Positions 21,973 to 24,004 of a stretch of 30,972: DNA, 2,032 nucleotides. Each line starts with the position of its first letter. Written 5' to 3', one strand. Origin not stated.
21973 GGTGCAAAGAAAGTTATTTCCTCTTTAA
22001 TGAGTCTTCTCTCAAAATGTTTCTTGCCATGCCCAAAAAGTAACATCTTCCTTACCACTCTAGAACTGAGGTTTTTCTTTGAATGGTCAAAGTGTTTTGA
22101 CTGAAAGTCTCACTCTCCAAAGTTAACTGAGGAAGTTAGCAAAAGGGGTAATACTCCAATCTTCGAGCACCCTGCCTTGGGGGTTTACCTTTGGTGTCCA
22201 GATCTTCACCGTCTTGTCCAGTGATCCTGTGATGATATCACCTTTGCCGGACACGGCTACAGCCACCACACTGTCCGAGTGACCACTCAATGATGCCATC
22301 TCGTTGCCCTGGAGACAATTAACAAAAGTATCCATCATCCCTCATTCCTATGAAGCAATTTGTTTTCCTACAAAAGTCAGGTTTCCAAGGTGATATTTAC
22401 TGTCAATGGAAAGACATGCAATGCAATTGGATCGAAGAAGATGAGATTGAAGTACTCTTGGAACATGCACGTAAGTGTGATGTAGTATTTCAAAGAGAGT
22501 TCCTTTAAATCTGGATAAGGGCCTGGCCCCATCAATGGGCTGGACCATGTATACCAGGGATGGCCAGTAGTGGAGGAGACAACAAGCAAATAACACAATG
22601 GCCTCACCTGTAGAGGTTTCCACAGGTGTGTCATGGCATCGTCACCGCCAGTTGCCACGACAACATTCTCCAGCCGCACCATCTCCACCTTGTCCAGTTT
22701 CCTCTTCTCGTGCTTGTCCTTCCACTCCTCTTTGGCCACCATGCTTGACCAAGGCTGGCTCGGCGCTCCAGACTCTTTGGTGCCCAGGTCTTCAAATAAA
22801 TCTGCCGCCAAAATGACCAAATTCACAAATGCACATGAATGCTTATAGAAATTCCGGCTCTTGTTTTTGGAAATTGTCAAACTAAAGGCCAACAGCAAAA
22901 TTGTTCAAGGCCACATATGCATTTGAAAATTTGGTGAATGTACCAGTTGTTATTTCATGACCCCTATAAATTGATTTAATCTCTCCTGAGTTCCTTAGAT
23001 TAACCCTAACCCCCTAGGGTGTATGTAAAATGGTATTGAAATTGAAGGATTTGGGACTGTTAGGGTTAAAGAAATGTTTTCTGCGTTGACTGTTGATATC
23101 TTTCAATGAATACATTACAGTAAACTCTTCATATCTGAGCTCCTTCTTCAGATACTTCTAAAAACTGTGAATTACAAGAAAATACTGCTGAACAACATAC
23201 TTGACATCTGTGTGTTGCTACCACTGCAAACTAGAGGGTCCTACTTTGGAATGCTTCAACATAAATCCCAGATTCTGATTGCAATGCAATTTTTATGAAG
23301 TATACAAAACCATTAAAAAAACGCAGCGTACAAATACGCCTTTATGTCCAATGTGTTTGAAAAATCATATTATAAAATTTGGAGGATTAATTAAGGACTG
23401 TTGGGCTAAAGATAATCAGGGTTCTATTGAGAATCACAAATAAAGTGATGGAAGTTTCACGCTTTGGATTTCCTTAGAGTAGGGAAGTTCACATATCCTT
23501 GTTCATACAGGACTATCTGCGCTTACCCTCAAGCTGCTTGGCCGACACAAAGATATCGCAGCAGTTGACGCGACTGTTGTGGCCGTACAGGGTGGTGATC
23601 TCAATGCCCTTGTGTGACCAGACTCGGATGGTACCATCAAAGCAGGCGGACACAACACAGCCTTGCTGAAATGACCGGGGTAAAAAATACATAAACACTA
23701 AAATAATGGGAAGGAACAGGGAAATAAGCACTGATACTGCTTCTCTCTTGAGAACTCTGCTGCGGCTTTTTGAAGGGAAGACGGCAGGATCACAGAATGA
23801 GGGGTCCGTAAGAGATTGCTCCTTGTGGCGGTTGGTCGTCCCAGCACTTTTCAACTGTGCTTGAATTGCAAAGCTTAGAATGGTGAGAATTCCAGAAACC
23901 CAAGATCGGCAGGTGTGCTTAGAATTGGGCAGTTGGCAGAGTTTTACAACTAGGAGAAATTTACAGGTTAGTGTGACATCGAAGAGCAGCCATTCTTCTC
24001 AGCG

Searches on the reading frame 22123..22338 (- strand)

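Call 31: search_protein_families(library=pfam, proteins=[window:22123-22338:-], max_evalue=0.01)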
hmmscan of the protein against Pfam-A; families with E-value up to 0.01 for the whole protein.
window:22123-22338:- (71 aa): 12 families
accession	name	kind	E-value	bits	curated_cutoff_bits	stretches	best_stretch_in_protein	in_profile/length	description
PF00400.38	WD40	-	1.6e-08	35.2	27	1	12-47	2-38/39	WD domain, G-beta repeat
PF25174.1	Beta-prop_THOC3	-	4.3e-05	23.1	305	1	13-49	38-76/272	THOC3 beta-propeller domain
PF24814.1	WD40_Prp19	-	8.9e-05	22.1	320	1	10-52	38-81/281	Prp19 WD40 domain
PF25173.1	Beta-prop_WDR3_1st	-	0.00011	22.4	154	1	8-48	100-141/184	WDR3 first beta-propeller domain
PF24817.1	WD40_WDHD1_1st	-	0.00012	21.8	109.9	1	6-65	113-170/291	WDHD1 first WD40 domain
PF20426.4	NBCH_WD40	-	0.00029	20.2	50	1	10-48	113-152/350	Neurobeachin beta propeller domain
PF25048.1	Beta-prop_TEP1_C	-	0.00054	20.3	32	1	20-49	1-29/73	TEP-1 C-terminal beta-propeller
PF25172.1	Beta-prop_WDR3_2nd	-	0.00072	19.3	140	1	14-48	252-287/293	WDR3 second beta-propeller domain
PF23381.1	Beta-prop_IFT122_1st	-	0.00096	18.6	28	1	10-52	41-84/350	IFT122 first beta-propeller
PF24805.1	EIF3I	-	0.0023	17.6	200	1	10-62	41-91/324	EIF3I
PF24807.1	WD40_CDC20-Fz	-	0.0047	16.7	200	1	10-47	254-292/292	CDC20/Fizzy WD40 domain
PF23754.1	Beta-prop_IP5PC_F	-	0.0096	15.3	27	1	10-48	100-138/392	IP5P C-F beta-propeller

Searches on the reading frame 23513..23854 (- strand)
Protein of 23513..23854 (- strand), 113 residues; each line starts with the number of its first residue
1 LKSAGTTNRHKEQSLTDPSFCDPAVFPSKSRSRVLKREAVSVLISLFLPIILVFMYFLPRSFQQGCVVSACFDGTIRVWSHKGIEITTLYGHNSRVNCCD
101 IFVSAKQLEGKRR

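Call 31: search_protein_families(library=pfam, proteins=[window:23513-23854:-], max_evalue=0.01)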
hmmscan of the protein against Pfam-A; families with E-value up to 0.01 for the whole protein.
window:23513-23854:- (113 aa): 3 families
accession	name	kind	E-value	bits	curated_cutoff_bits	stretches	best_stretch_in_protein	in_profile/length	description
PF00400.38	WD40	-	1.4e-06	29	27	0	66-80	25-39/39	WD domain, G-beta repeat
PF25047.1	Beta-prop_TEP1_2nd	-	1.1e-05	25.2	89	1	66-104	189-227/255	TEP-1 second beta-propeller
PF25173.1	Beta-prop_WDR3_1st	-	0.0088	16.2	154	0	66-100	43-78/184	WDR3 first beta-propeller domain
